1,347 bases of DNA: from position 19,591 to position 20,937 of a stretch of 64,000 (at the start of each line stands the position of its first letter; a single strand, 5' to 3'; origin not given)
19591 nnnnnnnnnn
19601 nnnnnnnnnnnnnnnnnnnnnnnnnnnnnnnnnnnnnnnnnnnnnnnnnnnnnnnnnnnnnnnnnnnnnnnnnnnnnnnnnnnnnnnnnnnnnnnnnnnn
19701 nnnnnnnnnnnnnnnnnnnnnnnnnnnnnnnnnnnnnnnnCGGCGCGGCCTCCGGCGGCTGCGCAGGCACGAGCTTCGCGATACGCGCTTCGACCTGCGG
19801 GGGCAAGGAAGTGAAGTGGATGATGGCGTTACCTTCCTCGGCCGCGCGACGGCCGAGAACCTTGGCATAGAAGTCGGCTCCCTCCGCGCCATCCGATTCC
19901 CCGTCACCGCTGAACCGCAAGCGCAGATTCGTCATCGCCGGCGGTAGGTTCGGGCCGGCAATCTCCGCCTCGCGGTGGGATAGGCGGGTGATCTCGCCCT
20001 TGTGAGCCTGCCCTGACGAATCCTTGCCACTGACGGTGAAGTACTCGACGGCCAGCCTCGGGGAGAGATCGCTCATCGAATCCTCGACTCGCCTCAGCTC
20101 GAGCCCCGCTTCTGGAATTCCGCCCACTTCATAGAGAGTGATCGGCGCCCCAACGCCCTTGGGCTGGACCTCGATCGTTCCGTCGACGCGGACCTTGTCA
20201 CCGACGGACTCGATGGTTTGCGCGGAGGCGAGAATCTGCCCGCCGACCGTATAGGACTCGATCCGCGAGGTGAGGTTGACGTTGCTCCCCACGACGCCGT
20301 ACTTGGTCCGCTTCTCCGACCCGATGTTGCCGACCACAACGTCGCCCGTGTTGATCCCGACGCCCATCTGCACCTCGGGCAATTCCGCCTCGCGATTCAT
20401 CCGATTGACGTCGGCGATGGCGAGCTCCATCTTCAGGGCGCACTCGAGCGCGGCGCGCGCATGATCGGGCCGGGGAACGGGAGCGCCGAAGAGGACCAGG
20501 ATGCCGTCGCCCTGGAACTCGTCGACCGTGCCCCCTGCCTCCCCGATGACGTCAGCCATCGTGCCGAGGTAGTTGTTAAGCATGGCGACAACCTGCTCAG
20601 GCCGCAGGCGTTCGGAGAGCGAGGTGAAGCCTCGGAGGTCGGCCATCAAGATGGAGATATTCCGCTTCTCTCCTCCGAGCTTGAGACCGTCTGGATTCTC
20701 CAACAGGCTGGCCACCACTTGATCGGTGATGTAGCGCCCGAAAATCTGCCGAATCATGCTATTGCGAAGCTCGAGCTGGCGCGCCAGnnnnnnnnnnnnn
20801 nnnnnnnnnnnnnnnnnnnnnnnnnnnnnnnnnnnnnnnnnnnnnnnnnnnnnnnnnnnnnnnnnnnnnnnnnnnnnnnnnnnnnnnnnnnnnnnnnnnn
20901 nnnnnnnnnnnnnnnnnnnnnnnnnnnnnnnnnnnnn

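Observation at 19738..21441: Unusual domain fusion: catalytically orphan HisKA helix + receiver + class III cyclase + PilZ-like tail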

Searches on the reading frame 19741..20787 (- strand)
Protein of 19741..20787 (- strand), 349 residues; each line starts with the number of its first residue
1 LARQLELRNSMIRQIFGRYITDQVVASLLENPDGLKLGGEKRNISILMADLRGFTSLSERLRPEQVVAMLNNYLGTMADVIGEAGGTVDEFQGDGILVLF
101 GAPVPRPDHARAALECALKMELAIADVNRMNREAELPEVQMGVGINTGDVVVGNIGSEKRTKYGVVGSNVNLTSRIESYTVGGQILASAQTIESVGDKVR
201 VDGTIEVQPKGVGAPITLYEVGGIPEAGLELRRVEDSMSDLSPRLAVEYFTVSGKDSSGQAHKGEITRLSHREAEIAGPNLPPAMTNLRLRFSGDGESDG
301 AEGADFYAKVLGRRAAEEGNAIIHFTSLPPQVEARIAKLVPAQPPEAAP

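Call 7: search_solved_structures(query=window:19741-20787:-, max_evalue=0.001, show_alignments=4)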
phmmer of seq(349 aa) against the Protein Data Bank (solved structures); distinct sequences matched with E-value up to 0.001: 63 (the best 60 are shown).
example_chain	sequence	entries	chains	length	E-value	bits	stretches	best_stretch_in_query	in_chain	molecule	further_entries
6fht_A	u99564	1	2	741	2.1e-81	277.2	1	11-227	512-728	Bacteriophytochrome,Adenylate cyclase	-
2w01_A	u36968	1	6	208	1.2e-69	238.5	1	35-227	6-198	ADENYLATE CYCLASE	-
3r5g_A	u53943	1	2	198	1.5e-30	110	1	38-221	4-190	CyaB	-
1wc0_A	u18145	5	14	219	1.1e-25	94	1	32-216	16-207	ADENYLATE CYCLASE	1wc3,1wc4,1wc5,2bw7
1wc1_A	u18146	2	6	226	2.1e-25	93.1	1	35-216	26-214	ADENYLATE CYCLASE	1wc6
8buz_A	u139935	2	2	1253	1.2e-21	80.8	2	42-197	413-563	Adenylate cyclase type 8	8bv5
4p2f_A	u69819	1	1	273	1.5e-19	73.9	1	25-222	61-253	Adenylate cyclase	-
1yk9_A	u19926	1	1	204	2.9e-19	73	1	43-222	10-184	Adenylate cyclase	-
4p2m_A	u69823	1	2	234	4.7e-19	72.3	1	25-222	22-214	Adenylate cyclase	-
4p2x_A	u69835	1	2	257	6.3e-19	71.9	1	25-222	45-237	Adenylate cyclase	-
7yz9_A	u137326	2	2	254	8.3e-19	71.5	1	25-222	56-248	Adenylate cyclase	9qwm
7pd4_A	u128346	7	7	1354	1.6e-18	70.5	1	42-254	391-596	Adenylate cyclase 9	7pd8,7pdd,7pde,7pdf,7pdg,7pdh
6r3q_A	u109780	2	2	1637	2.6e-18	69.8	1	42-254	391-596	Adenylate cyclase 9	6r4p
9u3p_A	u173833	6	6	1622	2.7e-18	69.8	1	42-259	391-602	Adenylate cyclase type 9,Protein M2-1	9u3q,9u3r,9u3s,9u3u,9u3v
7yzi_A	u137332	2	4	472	2.9e-18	69.7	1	25-222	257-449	Adenylate cyclase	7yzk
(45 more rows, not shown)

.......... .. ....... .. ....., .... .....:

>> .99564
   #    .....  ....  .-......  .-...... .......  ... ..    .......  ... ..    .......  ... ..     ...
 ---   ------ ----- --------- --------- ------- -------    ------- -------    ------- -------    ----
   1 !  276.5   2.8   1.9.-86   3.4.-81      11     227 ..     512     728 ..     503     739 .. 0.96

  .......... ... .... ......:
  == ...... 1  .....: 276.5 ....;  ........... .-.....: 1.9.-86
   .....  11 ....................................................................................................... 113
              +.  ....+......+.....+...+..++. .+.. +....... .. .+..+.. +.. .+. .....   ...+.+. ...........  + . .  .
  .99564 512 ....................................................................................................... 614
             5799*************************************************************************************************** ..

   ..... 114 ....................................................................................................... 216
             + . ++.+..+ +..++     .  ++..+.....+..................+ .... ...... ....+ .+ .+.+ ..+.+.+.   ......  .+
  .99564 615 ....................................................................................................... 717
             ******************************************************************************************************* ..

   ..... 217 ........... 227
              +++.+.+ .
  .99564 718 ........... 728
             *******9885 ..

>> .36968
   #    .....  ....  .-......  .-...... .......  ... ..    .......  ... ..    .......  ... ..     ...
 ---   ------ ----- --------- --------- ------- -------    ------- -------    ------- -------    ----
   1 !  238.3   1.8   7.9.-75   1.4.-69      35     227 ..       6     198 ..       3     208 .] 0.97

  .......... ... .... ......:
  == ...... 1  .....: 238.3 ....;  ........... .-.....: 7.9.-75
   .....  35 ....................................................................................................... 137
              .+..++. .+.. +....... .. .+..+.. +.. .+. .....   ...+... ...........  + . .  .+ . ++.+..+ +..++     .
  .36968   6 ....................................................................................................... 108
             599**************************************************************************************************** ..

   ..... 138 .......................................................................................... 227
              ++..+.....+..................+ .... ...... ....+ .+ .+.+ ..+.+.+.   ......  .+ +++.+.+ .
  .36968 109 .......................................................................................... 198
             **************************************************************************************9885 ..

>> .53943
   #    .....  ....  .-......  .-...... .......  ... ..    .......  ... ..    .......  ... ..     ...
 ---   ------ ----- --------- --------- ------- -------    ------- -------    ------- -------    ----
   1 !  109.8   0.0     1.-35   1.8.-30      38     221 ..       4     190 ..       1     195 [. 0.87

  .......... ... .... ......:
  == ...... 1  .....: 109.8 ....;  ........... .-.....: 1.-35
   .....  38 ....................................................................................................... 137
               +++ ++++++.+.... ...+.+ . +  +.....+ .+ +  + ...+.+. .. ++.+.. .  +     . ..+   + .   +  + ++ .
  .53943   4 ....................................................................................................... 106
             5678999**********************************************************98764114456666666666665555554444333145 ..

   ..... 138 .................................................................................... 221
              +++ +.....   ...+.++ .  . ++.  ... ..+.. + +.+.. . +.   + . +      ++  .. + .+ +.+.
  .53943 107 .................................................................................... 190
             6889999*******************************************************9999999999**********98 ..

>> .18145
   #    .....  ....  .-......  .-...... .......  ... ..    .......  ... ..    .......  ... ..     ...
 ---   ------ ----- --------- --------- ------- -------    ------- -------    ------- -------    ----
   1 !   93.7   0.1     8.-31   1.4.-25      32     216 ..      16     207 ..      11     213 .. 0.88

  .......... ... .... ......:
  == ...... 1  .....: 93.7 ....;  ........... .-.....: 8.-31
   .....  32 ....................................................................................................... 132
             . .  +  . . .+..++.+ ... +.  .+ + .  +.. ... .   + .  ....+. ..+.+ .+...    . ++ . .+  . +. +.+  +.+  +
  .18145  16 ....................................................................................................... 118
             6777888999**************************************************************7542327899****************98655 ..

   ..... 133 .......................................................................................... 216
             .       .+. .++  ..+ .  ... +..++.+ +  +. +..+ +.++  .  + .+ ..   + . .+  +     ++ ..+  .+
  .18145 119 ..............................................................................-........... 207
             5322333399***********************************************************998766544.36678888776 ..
